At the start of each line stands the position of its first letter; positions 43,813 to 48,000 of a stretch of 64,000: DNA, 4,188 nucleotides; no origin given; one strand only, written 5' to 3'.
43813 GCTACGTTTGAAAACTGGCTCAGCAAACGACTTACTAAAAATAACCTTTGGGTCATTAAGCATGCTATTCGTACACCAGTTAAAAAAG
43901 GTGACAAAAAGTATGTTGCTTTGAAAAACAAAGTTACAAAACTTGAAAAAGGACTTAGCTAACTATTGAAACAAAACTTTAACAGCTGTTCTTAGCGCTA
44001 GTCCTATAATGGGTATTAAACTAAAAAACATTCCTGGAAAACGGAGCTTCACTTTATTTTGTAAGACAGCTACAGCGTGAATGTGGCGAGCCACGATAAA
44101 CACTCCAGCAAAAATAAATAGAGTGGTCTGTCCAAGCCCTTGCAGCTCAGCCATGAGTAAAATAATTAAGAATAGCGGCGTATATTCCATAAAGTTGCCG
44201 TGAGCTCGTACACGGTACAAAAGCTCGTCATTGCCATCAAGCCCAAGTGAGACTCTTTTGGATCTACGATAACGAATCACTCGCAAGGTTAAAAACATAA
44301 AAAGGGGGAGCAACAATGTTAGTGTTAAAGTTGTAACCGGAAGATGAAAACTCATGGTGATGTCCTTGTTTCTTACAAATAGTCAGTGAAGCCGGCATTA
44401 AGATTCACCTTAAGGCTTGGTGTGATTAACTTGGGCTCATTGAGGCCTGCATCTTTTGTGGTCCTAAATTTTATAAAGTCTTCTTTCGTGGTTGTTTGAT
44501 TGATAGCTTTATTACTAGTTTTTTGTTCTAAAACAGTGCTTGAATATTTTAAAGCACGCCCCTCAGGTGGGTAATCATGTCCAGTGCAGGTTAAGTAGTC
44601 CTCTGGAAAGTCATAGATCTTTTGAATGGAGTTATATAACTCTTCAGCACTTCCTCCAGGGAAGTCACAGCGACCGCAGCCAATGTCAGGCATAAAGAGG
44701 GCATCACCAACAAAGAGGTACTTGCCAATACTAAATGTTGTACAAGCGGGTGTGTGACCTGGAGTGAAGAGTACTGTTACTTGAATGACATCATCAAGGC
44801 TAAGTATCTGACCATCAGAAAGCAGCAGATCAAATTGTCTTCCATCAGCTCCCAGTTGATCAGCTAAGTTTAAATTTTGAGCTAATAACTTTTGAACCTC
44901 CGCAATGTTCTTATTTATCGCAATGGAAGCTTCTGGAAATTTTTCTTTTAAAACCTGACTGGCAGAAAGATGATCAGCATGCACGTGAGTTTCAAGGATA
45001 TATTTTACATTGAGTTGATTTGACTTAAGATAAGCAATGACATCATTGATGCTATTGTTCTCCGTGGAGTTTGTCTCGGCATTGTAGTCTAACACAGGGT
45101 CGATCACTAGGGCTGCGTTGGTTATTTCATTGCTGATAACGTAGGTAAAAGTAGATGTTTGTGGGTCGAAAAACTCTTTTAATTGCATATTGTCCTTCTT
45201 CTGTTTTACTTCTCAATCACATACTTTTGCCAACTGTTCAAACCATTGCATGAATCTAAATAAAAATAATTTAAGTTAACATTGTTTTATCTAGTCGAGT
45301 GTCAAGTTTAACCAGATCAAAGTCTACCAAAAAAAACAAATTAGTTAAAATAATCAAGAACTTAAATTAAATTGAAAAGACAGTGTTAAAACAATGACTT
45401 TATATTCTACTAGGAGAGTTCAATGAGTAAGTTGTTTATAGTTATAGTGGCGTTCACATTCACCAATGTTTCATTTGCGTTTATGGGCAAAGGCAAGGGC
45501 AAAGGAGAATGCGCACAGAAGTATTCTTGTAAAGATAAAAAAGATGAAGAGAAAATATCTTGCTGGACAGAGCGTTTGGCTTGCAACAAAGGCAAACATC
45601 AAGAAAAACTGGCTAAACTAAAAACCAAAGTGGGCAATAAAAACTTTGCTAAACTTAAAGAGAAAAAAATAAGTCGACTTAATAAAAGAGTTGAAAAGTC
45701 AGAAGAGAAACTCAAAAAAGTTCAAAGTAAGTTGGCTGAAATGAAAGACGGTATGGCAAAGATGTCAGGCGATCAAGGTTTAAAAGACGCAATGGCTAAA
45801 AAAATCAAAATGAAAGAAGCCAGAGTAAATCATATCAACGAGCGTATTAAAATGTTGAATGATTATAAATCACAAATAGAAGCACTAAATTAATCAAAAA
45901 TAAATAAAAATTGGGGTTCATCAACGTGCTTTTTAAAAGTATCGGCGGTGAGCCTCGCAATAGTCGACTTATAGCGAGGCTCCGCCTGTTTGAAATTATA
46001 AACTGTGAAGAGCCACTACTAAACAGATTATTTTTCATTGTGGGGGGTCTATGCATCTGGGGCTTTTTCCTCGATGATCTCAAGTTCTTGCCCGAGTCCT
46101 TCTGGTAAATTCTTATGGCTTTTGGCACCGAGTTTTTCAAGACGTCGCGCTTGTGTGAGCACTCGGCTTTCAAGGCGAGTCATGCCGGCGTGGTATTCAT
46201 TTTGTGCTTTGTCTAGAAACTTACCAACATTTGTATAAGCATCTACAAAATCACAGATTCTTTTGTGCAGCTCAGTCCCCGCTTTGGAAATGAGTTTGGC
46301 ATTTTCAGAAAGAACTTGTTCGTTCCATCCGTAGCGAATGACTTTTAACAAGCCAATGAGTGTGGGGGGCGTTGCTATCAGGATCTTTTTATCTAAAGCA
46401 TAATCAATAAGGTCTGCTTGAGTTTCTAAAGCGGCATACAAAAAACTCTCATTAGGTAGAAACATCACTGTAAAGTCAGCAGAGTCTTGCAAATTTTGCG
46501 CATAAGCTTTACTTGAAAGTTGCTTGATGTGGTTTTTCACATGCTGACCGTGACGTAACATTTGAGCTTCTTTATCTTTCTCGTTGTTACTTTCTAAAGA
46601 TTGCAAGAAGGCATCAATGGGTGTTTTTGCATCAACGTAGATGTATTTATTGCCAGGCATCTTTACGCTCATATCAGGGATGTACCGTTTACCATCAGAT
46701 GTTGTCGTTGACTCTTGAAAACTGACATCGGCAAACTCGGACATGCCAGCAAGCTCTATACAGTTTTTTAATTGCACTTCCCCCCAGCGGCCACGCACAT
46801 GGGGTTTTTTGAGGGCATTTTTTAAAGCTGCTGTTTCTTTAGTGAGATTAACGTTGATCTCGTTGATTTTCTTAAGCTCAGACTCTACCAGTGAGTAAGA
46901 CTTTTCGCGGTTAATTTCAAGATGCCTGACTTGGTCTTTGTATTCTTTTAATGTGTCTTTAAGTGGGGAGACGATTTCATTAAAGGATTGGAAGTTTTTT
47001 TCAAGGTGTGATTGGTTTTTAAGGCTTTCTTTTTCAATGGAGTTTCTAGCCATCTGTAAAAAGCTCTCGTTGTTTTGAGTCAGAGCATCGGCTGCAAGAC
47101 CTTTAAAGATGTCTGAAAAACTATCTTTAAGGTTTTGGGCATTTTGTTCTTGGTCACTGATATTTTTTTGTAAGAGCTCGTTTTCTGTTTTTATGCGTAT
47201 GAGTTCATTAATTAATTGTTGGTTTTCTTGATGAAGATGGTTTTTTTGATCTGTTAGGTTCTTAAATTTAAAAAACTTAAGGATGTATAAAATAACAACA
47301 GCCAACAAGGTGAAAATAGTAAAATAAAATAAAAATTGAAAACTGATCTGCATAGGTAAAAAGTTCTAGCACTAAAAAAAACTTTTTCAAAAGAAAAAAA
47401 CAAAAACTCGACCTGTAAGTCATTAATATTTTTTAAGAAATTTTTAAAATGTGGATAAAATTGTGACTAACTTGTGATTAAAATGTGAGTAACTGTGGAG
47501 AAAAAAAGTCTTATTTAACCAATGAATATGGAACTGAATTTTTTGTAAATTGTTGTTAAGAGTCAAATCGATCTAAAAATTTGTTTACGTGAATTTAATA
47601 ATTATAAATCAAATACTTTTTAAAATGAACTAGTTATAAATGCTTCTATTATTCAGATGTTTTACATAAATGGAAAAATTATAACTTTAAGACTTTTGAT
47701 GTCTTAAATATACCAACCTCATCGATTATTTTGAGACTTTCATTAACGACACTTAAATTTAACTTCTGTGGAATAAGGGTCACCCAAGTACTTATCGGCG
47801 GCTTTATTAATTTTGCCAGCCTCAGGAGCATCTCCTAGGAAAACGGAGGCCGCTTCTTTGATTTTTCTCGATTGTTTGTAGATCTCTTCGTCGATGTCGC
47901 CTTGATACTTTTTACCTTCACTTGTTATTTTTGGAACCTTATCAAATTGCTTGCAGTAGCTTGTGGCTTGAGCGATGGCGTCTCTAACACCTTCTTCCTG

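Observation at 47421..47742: Five head-to-tail DnaA-box-like 9-mers at helical spacing next to an AT-rich tract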

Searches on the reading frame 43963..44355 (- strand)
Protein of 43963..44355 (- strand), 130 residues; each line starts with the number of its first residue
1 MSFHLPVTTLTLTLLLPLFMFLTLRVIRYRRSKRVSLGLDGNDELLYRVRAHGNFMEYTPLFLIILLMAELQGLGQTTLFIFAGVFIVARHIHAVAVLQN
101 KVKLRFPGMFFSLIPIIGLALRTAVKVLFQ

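Call 9: search_protein_families(library=pfam, proteins=[window:43963-44355:-])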
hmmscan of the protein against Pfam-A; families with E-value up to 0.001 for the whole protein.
window:43963-44355:- (130 aa): 1 family
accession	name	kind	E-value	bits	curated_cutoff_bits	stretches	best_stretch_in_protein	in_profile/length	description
PF01124.23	MAPEG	-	4.1e-23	82.3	23.4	1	10-124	3-128/129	MAPEG family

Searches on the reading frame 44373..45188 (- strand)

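Call 9: search_protein_families(library=pfam, proteins=[window:44373-45188:-])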
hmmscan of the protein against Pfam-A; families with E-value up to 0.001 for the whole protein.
window:44373-45188:- (271 aa): 1 family
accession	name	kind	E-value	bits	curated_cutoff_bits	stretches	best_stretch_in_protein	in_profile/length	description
PF00753.33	Lactamase_B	-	1.2e-20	74.7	22.7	1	12-204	5-196/196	Metallo-beta-lactamase superfamily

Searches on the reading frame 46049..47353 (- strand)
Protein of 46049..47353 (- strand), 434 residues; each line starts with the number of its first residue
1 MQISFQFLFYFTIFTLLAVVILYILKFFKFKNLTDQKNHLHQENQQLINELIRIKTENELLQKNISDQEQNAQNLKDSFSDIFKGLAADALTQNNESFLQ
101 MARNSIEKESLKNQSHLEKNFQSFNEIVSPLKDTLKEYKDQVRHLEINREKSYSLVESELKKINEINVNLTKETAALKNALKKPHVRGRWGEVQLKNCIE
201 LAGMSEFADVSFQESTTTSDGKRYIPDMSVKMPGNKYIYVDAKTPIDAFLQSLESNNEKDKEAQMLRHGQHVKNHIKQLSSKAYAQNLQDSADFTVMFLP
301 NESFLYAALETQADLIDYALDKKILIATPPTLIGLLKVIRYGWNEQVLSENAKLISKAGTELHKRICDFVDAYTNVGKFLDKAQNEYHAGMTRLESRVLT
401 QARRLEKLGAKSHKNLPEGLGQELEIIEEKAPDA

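Call 9: search_protein_families(library=pfam, proteins=[window:46049-47353:-])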
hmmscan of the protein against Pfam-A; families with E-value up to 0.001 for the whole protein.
window:46049-47353:- (434 aa): 1 family
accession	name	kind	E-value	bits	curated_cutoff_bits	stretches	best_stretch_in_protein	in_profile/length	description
PF02646.22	RmuC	-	4e-86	289.2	26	1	123-414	2-290/291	RmuC family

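Call 11: find_related_loci(query=window:46049-47353:-, collection=genome_contigs, flank=4000)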
Query window:46049-47353:- (434 aa) in genome_contigs; peptide patterns used: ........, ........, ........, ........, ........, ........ (x = any residue, [..] = any of these).
233 stretches matched a pattern; 10 encode a relative of the query (tblastn E <= 1e-3); 10 distinct loci.
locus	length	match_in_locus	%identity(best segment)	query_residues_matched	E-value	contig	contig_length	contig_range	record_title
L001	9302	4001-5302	66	1-434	0e+0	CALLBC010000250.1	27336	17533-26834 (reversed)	MAG: uncultured Bdellovibrionales bacterium isolate L4_Bin_Bin_62_1 genome assembly, contig: c_000000234617, whole genom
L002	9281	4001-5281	67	1-427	0e+0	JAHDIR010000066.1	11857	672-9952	MAG: Bdellovibrionales bacterium isolate MAG-98 RZ_15428, whole genome shotgun sequence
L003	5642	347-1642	66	11-434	0e+0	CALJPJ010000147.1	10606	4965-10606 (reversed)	MAG: uncultured Bdellovibrionales bacterium isolate L4_Bin_METABAT__131_sub_1 genome assembly, contig: c_000000818817, w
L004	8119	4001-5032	59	80-423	1e-139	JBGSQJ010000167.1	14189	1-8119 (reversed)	MAG: Bdellovibrionales bacterium isolate JTS-AC328 k141_225436, whole genome shotgun sequence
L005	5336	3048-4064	56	62-425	4e-136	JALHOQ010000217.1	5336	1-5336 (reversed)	MAG: Bdellovibrionales bacterium isolate bin.161 c_000000049018, whole genome shotgun sequence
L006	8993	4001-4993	56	73-425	1e-132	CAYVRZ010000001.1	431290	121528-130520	MAG TPA_asm: uncultured Pseudobdellovibrionaceae bacterium isolate SRP302895_co1_334 genome assembly, contig: NODE_24_le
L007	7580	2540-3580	54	71-421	3e-127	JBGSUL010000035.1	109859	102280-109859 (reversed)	MAG: Bdellovibrionales bacterium isolate JTS-AC431 k141_1500015, whole genome shotgun sequence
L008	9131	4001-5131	50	54-432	7e-116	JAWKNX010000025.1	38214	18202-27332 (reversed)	MAG: Bdellovibrionales bacterium isolate ABC2.29 ABC2.29.fa-25, whole genome shotgun sequence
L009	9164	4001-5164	40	29-416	2e-96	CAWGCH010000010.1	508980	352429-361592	MAG: uncultured Acidobacteriaceae bacterium isolate MFD06092.bin.2.139 genome assembly, contig: contig_7067, whole genom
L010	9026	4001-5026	45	75-416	2e-96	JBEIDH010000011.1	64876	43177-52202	MAG: Chthonomonas sp. isolate Sample-101-S75-bin-19 Sample_101_S75-bin_19-k141_231202, whole genome shotgun sequence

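Call 21: find_related_loci(query=window:46049-47353:-, collection=metagenome_contigs, flank=3000)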
Query window:46049-47353:- (434 aa) in metagenome_contigs; peptide patterns used: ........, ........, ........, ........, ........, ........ (x = any residue, [..] = any of these).
471 stretches matched a pattern; 12 encode a relative of the query (tblastn E <= 1e-3); 12 distinct loci.
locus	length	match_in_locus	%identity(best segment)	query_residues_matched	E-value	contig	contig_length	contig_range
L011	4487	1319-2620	68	1-434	0e+0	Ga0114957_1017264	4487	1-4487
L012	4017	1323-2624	68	1-434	0e+0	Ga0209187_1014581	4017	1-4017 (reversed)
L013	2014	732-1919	54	11-423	1e-155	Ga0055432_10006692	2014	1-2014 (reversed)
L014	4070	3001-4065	57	54-408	6e-142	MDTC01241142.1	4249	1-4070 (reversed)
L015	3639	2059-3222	46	38-425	6e-118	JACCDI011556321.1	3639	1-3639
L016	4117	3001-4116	45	38-409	2e-110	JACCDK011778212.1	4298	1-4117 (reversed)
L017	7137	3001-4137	42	42-416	5e-100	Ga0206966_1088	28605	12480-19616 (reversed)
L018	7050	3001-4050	45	66-416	3e-97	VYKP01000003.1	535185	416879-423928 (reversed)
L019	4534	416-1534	41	44-416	4e-94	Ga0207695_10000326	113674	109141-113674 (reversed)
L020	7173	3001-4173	40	53-428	7e-94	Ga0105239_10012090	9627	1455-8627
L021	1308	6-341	66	314-425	3e-45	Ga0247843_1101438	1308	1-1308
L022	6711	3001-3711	25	156-390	1e-15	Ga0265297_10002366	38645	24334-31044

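Call 29: find_homologous_proteins(query=window:46049-47353:-, max_evalue=1e-40)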
Query window:46049-47353:- (434 aa): 4585 proteins with E <= 1e-40 among 8000 candidates; the best 120 are listed.
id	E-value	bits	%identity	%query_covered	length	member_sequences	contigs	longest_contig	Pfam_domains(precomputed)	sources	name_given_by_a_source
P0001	7.4e-280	945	100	100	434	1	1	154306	PF02646.23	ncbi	-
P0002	1.3e-192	658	68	100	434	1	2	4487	PF02646.23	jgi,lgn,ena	-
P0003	2.5e-192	657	69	96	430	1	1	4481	PF02646.23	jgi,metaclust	metaclust:\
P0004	3.8e-191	653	67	100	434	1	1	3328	PF02646.23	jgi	-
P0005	1.3e-189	648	69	96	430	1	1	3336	PF02646.23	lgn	-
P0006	4.5e-187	640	67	97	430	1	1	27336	PF02646.23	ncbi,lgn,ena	-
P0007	3.8e-186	637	68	96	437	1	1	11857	PF02646.23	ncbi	-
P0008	3.9e-183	627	66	98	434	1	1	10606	PF02646.23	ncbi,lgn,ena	-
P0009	1.7e-146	506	58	96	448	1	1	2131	PF02646.23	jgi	-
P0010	5.0e-146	505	55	93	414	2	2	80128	PF02646.23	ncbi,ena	-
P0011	1.0e-144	500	55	93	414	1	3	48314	PF02646.23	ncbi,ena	-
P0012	1.2e-142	494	56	93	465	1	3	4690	PF02646.23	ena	-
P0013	1.7e-142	493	56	93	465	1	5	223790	PF02646.23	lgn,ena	-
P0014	6.5e-142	491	55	97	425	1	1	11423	PF03999.18,PF02646.23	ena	-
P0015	7.0e-142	491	58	86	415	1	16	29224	PF02646.23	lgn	-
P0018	7.5e-142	491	56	91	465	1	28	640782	PF02646.23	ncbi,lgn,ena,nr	ncbi:MAG: DNA recombination protein RmuC [Bdellovibrionaceae bacterium]|nr:DNA recombination protein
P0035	1.7e-136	473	62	79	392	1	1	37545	PF02646.23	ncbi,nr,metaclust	ncbi:MAG: hypothetical protein A2Z20_05375 [Bdellovibrionales bacterium RBG_16_40_8]|nr:MAG: hypothe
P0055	2.3e-134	466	52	95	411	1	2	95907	PF02646.23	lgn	-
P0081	5.7e-132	458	52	94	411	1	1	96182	PF02646.23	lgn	-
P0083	7.8e-132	458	57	84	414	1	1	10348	PF02646.23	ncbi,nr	ncbi:MAG: DNA recombination protein RmuC [Bdellovibrio sp.]|nr:MAG: DNA recombination protein RmuC [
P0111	1.4e-130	454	54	85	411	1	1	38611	PF02646.23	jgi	-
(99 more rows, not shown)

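Call 30: find_encoding_contigs(protein=P0001, flank=1000, max_places=3)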
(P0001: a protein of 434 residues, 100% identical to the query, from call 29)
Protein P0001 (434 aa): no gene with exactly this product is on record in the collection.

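Call 31: find_encoding_contigs(protein=P0003, flank=1500, max_places=2)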
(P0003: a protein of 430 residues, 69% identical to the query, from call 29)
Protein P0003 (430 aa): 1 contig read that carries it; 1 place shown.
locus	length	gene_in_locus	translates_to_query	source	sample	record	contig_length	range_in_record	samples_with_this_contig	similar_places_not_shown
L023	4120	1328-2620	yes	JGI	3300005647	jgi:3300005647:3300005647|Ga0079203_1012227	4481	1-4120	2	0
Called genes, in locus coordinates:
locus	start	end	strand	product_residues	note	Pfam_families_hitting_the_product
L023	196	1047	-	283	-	-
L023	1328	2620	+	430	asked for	PF02646:RmuC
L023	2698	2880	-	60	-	-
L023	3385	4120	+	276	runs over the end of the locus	PF00753:Lactamase_B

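Call 32: find_encoding_contigs(protein=P0004, flank=1500, max_places=2)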
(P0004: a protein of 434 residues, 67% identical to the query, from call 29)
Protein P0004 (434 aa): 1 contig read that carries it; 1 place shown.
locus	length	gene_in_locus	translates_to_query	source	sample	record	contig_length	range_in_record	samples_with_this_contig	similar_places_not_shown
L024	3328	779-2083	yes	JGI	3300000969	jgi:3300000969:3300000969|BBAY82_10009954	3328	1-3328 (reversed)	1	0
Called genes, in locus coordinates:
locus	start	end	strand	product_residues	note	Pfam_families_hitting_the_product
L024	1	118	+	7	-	?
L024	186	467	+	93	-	-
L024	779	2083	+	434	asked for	PF02646:RmuC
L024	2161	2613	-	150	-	-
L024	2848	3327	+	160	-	?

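Call 33: find_encoding_contigs(protein=P0005, flank=1500, max_places=1)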
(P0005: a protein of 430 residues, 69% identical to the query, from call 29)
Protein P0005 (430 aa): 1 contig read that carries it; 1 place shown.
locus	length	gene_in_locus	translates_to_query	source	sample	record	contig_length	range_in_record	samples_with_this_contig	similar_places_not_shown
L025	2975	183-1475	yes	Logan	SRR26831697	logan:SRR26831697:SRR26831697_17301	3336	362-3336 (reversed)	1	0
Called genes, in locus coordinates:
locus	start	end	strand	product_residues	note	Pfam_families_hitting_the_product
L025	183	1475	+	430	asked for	PF02646:RmuC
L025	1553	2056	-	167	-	-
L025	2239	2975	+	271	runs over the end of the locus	PF00753:Lactamase_B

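Call 34: find_encoding_contigs(protein=P0009, flank=1500, max_places=1)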
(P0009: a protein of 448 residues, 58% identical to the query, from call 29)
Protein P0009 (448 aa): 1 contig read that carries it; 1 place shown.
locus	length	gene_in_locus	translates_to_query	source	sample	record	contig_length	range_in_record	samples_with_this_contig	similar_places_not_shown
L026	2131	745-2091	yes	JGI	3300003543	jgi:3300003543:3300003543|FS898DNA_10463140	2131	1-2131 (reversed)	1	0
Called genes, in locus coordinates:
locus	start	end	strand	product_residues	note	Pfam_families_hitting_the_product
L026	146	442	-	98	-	PF00166:Cpn10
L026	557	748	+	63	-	-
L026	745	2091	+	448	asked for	PF02646:RmuC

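Call 35: find_encoding_contigs(protein=P0010, flank=1500, max_places=1)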
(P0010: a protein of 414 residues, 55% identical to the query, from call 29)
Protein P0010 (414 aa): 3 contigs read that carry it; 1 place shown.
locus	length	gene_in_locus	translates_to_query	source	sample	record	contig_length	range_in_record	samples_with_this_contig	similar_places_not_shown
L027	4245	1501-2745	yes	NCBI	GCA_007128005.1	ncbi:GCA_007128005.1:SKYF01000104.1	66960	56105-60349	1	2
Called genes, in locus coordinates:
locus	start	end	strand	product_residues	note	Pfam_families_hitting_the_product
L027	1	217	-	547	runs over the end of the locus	PF00118:Cpn60_TCP1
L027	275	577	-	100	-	PF00166:Cpn10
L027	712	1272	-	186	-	-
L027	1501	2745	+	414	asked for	PF02646:RmuC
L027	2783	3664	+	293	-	PF00561:Abhydrolase_1, PF12146:Hydrolase_4, PF12697:Abhydrolase_6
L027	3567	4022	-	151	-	-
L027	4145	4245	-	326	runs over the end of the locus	PF01145:Band_7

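Call 36: find_encoding_contigs(protein=P0018, flank=1500, max_places=1)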
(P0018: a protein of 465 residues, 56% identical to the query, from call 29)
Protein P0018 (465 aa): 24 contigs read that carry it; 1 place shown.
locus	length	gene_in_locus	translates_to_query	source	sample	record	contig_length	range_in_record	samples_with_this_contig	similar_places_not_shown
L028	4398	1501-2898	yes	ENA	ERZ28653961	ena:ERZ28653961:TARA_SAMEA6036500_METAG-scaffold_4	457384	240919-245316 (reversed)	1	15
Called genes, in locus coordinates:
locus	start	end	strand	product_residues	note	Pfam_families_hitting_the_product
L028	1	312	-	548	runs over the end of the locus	PF00118:Cpn60_TCP1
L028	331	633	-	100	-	PF00166:Cpn10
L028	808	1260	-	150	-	-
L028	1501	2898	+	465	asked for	PF02646:RmuC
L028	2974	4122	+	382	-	-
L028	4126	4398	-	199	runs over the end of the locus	PF00300:His_Phos_1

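Call 37: find_encoding_contigs(protein=P0035, flank=1500, max_places=1)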
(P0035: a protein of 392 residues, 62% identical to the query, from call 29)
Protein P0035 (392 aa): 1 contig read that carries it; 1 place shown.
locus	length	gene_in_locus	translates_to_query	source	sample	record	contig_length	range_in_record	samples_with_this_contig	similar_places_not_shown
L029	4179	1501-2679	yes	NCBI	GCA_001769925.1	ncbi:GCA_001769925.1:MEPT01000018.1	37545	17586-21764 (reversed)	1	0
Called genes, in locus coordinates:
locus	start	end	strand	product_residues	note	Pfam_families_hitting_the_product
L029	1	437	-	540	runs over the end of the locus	PF00118:Cpn60_TCP1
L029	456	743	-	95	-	PF00166:Cpn10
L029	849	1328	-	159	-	-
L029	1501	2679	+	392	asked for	PF02646:RmuC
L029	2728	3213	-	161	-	-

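Call 49: list_cluster_members(proteins=[P0001])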
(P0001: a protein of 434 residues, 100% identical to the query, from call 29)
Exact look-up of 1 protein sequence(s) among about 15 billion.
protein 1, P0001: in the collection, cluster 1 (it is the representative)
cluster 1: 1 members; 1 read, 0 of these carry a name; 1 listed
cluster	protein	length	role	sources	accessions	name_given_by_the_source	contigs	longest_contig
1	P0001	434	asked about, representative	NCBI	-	-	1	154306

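Call 50: find_encoding_contigs(protein=P0081, flank=1200, max_places=1)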
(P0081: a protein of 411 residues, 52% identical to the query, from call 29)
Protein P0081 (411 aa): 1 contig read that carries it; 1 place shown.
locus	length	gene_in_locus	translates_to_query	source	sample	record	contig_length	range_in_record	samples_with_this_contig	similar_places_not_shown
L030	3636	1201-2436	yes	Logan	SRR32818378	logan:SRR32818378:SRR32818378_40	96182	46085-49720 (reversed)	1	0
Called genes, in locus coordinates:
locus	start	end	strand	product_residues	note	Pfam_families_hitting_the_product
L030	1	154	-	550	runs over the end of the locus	PF00118:Cpn60_TCP1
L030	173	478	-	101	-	PF00166:Cpn10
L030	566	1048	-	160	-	-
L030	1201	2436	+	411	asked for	PF02646:RmuC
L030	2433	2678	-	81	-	-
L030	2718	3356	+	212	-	-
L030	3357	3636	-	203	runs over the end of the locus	-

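Call 51: find_encoding_contigs(protein=P0055, flank=1200, max_places=1)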
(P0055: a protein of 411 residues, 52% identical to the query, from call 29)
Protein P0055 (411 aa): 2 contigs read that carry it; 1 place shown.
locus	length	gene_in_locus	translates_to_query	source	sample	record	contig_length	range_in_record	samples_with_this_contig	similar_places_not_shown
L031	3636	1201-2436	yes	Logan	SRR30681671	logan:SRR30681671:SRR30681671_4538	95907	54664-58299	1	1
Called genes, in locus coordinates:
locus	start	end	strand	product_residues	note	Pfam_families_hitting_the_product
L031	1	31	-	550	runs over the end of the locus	PF00118:Cpn60_TCP1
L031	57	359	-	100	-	PF00166:Cpn10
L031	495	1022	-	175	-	-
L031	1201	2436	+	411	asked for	PF02646:RmuC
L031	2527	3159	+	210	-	-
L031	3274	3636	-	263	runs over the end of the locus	PF03588:Leu_Phe_trans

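Call 52: find_encoding_contigs(protein=P0111, flank=1200, max_places=1)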
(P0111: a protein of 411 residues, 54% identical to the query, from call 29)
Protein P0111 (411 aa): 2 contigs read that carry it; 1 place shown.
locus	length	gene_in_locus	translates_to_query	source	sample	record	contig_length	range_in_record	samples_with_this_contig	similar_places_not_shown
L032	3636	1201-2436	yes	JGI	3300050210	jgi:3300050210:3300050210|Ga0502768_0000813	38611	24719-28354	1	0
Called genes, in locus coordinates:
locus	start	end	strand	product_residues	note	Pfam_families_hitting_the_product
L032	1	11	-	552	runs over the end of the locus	PF00118:Cpn60_TCP1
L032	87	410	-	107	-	PF00166:Cpn10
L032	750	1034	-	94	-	-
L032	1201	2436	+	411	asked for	PF02646:RmuC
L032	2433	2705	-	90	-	-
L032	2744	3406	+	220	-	-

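Call 61: search_protein_families(library=ncbifam, proteins=[window:46049-47353:-], max_evalue=0.001)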
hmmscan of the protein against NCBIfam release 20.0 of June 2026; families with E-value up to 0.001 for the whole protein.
window:46049-47353:- (434 aa): 1 family
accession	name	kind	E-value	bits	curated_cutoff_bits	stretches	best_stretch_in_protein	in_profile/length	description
NF007686.0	PRK10361.1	equivalog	8.6e-44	150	810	1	35-416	53-435/475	DNA recombination protein RmuC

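Call 67: find_encoding_contigs(protein=P0083, flank=1200, max_places=1)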
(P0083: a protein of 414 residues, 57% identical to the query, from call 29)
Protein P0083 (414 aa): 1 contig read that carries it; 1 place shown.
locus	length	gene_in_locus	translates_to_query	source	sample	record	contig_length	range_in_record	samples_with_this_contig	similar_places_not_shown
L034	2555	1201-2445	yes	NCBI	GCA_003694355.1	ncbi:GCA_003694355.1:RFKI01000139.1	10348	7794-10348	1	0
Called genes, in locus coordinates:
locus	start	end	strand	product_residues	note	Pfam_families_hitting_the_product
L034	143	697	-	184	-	-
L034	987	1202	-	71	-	-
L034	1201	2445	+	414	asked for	PF02646:RmuC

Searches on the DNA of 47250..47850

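Call 42: search_rna_families(source=window, start=47250, end=47850, threshold=evalue, max_evalue=1)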
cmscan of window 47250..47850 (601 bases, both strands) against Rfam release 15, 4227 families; matches with E-value up to 1: 0.
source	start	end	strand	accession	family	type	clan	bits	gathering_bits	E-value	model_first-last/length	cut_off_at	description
